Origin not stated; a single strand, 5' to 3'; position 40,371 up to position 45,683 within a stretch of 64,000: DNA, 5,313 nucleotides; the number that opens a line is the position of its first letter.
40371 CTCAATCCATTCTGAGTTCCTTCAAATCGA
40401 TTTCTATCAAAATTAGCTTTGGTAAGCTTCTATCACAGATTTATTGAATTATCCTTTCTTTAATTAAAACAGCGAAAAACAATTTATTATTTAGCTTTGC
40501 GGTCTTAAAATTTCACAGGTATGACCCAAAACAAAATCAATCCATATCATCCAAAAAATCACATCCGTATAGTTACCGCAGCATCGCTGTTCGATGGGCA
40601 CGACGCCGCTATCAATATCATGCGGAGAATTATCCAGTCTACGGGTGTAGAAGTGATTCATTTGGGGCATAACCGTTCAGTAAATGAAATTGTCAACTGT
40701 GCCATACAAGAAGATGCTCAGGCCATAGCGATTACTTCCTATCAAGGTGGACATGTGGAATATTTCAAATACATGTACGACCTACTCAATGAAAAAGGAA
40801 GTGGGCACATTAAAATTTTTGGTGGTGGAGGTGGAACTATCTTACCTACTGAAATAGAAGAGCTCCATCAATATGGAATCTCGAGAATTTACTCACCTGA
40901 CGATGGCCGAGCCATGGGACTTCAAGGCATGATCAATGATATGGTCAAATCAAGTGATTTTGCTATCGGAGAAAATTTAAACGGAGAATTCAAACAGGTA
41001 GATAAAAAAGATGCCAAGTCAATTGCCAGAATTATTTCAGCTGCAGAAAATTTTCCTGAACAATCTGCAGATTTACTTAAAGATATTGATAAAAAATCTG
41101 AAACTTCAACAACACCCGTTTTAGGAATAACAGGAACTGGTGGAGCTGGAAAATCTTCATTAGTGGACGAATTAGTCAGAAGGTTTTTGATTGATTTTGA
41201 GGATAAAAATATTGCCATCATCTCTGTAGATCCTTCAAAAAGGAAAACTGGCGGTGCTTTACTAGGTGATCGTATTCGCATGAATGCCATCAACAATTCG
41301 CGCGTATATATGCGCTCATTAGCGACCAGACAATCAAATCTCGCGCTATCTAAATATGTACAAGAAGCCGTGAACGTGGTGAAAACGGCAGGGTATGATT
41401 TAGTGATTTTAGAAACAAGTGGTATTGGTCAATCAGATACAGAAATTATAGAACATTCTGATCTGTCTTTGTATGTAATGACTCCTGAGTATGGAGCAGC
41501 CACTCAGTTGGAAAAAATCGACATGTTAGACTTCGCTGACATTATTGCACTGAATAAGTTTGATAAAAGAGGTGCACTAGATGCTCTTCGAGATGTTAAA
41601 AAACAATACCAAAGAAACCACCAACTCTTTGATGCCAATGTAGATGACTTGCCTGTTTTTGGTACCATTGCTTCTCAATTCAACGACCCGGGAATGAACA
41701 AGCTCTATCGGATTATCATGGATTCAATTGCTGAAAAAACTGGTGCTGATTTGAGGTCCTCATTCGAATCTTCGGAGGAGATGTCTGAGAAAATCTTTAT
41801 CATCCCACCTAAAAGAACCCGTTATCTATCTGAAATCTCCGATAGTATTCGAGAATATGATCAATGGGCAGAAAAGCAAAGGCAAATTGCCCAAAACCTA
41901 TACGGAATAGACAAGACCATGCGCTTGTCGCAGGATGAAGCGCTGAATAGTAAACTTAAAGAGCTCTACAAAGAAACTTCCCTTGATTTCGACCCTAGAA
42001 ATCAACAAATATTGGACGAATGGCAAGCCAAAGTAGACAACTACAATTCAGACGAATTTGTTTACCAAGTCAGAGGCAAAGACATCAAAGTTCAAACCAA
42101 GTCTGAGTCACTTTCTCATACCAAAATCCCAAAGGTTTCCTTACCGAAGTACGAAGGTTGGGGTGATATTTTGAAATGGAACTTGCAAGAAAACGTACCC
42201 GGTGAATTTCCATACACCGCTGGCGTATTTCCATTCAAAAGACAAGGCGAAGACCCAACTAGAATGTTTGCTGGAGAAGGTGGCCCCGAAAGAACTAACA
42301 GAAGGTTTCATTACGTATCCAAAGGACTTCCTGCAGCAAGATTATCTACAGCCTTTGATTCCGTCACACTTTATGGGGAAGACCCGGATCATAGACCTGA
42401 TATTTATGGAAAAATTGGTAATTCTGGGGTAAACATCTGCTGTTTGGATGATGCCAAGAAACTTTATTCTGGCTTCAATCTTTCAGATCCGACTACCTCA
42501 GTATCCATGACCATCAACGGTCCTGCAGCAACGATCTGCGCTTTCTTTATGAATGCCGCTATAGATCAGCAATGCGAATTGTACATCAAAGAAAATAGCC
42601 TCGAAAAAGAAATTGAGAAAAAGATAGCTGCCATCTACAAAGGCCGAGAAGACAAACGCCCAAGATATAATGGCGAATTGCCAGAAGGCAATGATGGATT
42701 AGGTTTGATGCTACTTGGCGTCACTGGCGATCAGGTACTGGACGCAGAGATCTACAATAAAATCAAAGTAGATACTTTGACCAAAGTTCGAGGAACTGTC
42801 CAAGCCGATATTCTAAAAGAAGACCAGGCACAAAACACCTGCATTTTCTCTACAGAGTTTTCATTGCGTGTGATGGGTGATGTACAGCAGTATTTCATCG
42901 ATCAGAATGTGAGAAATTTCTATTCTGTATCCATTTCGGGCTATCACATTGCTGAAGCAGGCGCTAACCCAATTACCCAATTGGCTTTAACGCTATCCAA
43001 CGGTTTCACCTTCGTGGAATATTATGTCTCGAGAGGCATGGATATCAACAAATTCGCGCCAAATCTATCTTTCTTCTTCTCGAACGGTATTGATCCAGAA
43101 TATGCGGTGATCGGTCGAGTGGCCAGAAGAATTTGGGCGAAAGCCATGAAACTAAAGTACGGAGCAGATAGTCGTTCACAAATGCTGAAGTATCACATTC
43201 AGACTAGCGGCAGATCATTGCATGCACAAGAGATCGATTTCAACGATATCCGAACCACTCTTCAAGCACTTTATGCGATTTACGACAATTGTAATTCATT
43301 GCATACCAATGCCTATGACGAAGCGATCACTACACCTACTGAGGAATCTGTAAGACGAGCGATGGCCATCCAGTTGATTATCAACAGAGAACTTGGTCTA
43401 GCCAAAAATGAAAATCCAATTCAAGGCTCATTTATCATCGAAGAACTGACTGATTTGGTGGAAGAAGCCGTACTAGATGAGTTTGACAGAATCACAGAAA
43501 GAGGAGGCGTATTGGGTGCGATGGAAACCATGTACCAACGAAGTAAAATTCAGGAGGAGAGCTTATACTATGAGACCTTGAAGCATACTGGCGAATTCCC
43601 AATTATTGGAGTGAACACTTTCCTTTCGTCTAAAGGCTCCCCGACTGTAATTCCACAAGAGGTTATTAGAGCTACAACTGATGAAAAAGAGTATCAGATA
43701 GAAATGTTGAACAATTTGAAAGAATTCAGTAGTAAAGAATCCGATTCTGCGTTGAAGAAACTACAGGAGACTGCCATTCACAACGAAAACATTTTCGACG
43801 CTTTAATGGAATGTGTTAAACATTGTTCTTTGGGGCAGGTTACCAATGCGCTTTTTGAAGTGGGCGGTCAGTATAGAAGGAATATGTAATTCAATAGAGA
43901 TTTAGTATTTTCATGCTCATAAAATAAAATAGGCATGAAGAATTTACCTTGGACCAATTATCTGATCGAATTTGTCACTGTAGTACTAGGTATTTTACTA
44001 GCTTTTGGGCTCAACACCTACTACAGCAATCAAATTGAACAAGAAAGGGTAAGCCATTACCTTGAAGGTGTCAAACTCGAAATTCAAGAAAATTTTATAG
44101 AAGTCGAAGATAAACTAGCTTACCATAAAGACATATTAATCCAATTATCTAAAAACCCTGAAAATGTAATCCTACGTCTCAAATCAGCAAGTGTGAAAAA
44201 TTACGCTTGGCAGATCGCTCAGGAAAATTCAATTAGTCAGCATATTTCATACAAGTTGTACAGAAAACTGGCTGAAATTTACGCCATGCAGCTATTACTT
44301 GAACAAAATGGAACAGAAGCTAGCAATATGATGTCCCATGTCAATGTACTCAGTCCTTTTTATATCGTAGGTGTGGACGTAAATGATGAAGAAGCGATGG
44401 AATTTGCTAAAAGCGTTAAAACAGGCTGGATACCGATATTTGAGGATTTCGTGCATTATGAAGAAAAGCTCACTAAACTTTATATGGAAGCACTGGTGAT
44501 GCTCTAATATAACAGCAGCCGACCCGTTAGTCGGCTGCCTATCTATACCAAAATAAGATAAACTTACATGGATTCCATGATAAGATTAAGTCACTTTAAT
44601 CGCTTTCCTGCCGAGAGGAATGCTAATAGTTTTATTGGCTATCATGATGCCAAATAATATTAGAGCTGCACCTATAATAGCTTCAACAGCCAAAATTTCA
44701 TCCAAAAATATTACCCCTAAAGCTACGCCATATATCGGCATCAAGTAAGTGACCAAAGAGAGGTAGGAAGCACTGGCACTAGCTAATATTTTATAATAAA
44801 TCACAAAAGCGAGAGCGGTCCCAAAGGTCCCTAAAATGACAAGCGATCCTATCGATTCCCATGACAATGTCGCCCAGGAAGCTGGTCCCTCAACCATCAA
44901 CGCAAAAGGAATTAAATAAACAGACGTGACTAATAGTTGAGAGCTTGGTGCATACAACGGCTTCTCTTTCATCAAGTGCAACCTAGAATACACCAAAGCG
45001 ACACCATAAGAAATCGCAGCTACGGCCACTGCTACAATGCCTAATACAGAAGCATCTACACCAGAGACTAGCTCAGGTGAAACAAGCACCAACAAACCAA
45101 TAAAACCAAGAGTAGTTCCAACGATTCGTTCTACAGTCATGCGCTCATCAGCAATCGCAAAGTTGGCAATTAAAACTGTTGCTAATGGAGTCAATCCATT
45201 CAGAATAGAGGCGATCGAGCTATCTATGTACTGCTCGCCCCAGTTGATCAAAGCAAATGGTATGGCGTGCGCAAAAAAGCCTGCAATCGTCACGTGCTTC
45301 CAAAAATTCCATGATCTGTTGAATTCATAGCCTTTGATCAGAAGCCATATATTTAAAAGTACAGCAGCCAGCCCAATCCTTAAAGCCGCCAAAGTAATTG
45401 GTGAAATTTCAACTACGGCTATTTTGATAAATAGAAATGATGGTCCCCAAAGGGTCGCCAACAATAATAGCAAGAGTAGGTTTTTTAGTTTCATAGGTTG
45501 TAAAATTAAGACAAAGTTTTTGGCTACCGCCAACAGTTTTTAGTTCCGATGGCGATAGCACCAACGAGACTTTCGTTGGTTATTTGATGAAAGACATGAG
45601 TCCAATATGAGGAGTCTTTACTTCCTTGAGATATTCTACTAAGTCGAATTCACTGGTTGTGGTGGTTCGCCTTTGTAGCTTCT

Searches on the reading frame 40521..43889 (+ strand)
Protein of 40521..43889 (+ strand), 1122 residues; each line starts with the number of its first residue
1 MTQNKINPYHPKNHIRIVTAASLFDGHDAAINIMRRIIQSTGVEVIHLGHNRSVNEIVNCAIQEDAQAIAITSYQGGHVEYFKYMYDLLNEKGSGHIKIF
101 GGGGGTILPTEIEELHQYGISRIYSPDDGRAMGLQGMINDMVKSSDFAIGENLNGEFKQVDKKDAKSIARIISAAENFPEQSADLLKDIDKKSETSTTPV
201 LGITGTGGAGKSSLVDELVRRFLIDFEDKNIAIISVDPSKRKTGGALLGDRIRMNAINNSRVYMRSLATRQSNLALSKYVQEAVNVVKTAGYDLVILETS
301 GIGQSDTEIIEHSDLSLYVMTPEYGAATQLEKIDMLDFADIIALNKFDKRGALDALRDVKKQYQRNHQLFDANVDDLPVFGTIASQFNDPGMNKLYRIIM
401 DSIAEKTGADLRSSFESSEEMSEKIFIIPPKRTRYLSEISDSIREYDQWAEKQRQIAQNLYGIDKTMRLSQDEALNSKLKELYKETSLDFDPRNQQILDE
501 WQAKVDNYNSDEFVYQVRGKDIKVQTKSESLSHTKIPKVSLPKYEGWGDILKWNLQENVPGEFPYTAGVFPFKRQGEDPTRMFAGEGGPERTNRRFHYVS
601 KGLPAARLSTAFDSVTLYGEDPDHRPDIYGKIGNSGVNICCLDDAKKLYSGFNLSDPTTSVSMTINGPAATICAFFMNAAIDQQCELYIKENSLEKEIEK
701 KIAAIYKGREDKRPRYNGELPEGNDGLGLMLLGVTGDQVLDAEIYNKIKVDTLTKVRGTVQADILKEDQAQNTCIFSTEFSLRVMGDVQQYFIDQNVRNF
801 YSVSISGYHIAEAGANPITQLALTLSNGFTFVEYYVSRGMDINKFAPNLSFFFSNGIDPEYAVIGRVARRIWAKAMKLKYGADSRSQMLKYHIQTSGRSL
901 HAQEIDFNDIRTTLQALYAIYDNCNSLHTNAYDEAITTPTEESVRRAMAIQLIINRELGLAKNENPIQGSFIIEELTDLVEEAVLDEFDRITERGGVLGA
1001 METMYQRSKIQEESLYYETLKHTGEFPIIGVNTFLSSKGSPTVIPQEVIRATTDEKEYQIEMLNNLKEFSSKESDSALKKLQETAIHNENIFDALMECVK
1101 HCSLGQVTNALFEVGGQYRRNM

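Call 82: search_protein_families(library=pfam, proteins=[window:40521-43889:+], max_evalue=0.00001)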
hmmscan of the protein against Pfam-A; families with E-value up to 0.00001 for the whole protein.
window:40521-43889:+ (1122 aa): 4 families
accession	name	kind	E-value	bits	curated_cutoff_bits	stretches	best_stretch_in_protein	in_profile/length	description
PF01642.28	MM_CoA_mutase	-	2.4e-115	386.5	22.1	2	753-1115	152-511/512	Methylmalonyl-CoA mutase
PF03308.22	MeaB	-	1.4e-42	146.1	23.1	1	170-368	3-204/273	Methylmalonyl Co-A mutase-associated GTPase MeaB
PF02310.24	B12-binding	-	3.1e-13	50.1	32.1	1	16-118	2-103/121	B12 binding domain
PF02492.25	cobW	-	3.8e-07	30.3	20.7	1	199-365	1-171/180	CobW/HypB/UreG, nucleotide-binding domain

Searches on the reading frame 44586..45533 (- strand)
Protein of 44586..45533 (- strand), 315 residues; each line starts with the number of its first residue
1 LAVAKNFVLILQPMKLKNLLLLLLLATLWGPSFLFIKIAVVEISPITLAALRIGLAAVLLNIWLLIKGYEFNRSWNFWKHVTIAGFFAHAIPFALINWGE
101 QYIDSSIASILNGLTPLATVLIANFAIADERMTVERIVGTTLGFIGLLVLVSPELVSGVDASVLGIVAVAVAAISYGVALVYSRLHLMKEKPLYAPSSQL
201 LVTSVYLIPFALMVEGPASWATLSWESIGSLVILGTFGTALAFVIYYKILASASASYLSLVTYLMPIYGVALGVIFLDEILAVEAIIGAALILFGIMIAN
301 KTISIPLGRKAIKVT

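Call 82: search_protein_families(library=pfam, proteins=[window:44586-45533:-], max_evalue=0.00001)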
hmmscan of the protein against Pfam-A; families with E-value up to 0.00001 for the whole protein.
window:44586-45533:- (315 aa): 1 family
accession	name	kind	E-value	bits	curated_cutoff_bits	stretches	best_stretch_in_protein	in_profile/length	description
PF00892.27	EamA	-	4.3e-40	137.6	28.2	2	19-151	4-134/135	EamA-like transporter family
